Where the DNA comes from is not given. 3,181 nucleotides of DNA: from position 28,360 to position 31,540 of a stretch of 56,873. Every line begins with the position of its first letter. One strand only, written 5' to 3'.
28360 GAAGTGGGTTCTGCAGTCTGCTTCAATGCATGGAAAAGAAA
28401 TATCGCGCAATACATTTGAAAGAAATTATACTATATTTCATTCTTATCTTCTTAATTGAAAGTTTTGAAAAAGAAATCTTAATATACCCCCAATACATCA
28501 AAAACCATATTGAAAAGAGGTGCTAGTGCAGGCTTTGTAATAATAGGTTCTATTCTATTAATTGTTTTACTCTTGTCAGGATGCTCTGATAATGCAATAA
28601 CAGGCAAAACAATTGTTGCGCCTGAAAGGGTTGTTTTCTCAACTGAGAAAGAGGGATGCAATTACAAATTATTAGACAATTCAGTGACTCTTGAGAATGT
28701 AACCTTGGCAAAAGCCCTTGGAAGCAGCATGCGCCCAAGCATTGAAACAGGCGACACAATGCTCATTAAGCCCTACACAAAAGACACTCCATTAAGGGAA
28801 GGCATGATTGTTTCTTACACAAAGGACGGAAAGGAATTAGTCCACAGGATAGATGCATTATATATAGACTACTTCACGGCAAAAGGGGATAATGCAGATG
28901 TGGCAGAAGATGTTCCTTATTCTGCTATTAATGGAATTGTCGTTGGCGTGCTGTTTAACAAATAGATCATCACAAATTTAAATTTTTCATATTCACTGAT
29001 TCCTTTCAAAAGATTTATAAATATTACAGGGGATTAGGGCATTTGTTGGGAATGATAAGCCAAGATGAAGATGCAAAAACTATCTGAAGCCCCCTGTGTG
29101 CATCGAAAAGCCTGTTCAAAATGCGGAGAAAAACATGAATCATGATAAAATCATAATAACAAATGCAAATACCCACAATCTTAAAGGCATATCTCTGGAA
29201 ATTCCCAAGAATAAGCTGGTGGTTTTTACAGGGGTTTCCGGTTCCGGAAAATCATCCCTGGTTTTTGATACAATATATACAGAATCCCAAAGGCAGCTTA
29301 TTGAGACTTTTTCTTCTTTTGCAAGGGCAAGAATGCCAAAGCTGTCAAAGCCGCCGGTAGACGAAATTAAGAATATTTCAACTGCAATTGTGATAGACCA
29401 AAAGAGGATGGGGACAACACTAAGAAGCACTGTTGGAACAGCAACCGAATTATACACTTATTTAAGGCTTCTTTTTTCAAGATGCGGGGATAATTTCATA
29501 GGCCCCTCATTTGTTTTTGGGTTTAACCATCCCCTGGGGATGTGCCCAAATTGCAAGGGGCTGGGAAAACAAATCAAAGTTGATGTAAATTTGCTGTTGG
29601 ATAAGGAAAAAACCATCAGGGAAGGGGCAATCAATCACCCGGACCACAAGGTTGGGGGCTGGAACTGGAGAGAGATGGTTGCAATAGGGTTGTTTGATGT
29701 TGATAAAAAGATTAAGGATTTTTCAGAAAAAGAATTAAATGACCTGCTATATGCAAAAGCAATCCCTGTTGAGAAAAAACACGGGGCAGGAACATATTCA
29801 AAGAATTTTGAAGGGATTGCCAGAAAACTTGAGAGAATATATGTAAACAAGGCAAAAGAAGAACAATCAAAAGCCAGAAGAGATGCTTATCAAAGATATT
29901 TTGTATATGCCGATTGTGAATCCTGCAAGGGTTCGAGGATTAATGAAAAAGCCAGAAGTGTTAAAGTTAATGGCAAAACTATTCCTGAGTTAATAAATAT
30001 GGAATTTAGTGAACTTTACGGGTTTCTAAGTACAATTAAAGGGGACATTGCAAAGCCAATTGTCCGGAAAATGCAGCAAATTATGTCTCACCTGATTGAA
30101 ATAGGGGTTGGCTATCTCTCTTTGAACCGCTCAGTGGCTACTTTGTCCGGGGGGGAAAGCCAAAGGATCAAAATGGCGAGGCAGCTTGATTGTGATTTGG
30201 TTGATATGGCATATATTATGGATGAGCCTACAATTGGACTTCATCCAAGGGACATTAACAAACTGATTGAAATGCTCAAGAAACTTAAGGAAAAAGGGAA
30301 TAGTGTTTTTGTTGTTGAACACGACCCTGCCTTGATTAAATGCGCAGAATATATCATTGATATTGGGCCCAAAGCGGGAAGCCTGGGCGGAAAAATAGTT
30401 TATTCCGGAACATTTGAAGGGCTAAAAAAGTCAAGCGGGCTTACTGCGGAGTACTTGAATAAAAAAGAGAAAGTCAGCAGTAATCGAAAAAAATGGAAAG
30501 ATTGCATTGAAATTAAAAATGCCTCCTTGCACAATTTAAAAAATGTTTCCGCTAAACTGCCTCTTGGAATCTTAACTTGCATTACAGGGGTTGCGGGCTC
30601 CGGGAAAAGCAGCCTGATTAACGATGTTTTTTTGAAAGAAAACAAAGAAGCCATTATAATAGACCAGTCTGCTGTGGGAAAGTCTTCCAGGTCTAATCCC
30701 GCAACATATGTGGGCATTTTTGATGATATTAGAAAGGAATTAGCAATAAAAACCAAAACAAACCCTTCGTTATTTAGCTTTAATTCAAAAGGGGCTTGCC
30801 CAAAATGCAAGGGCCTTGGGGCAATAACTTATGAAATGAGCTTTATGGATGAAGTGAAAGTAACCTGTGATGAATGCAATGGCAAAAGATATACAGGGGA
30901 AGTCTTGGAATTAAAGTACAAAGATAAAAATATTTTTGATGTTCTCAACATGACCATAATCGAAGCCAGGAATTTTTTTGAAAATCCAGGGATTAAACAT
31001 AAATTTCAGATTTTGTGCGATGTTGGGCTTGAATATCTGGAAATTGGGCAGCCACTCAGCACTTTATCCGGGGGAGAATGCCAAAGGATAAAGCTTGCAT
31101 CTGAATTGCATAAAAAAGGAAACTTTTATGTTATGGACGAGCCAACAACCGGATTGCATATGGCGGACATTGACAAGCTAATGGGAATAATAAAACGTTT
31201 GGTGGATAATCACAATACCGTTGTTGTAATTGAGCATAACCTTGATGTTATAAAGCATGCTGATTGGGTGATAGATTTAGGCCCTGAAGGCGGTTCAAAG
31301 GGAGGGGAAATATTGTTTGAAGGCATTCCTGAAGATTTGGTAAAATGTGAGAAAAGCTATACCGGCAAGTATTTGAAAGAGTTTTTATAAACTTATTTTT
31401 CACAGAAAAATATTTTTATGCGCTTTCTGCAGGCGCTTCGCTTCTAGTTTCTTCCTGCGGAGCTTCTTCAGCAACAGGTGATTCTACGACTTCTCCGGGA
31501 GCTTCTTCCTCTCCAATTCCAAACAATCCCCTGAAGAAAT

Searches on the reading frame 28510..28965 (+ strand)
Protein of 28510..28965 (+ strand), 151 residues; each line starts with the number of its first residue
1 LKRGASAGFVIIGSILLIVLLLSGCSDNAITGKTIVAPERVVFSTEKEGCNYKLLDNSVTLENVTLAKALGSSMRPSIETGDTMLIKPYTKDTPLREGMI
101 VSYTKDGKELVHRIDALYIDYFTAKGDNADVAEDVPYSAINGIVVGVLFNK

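Call 8: search_protein_families(library=pfam, proteins=[window:28510-28965:+], max_evalue=0.001)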
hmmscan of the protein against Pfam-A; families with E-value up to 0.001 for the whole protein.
window:28510-28965:+ (151 aa): 1 family
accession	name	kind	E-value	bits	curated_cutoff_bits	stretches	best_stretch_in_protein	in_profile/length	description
PF00717.28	Peptidase_S24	-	1.5e-05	25.1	23.3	1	54-132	24-99/116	Peptidase S24-like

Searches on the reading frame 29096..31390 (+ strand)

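Call 8: search_protein_families(library=pfam, proteins=[window:29096-31390:+], max_evalue=0.001)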
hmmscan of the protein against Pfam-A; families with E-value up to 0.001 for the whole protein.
window:29096-31390:+ (764 aa): 14 families
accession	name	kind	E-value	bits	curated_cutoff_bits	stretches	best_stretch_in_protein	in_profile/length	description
PF00005.33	ABC_tran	-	2e-22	80.7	25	1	481-685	1-137/137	ABC transporter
PF02463.25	SMC_N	-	1.8e-10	41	40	0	485-726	17-209/220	RecF/RecN/SMC N terminal domain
PF17755.6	UvrA_DNA-bind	-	5.5e-09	36.7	23.2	1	163-263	1-106/110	UvrA DNA-binding domain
PF13304.12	AAA_21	-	8.9e-09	36.3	27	0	373-414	262-303/304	AAA domain, putative AbiEii toxin, Type IV TA system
PF03193.22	RsgA_GTPase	-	8e-08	32.7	30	0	8-56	76-123/174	RsgA GTPase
PF00684.25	DnaJ_CXXCXGXG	-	9.4e-07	29.4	32.7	0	566-598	16-51/65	DnaJ central domain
PF13555.12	AAA_29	-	8e-06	26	27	0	25-56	8-39/61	P-loop containing region of AAA domain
PF01443.25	Viral_helicase1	-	8.5e-06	26.2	21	0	495-530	2-39/228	Viral superfamily 1 RNA helicase core domain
PF13191.12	AAA_16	-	1.7e-05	25.8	32.6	0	494-522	27-55/167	AAA ATPase domain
PF20703.3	nSTAND1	-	3.4e-05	24.1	27.1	0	36-92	30-82/379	Novel STAND NTPase 1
PF12775.13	AAA_7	-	0.0001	22.3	25.8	0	11-76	4-70/181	P-loop containing dynein motor region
PF10443.15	RNA12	-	0.00012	21.5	27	0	494-533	20-58/429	RNA12 protein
PF13401.12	AAA_22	-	0.00059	20.6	27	0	494-555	8-64/130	AAA domain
PF02492.25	cobW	-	0.00092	19.3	20.7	0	494-521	3-33/180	CobW/HypB/UreG, nucleotide-binding domain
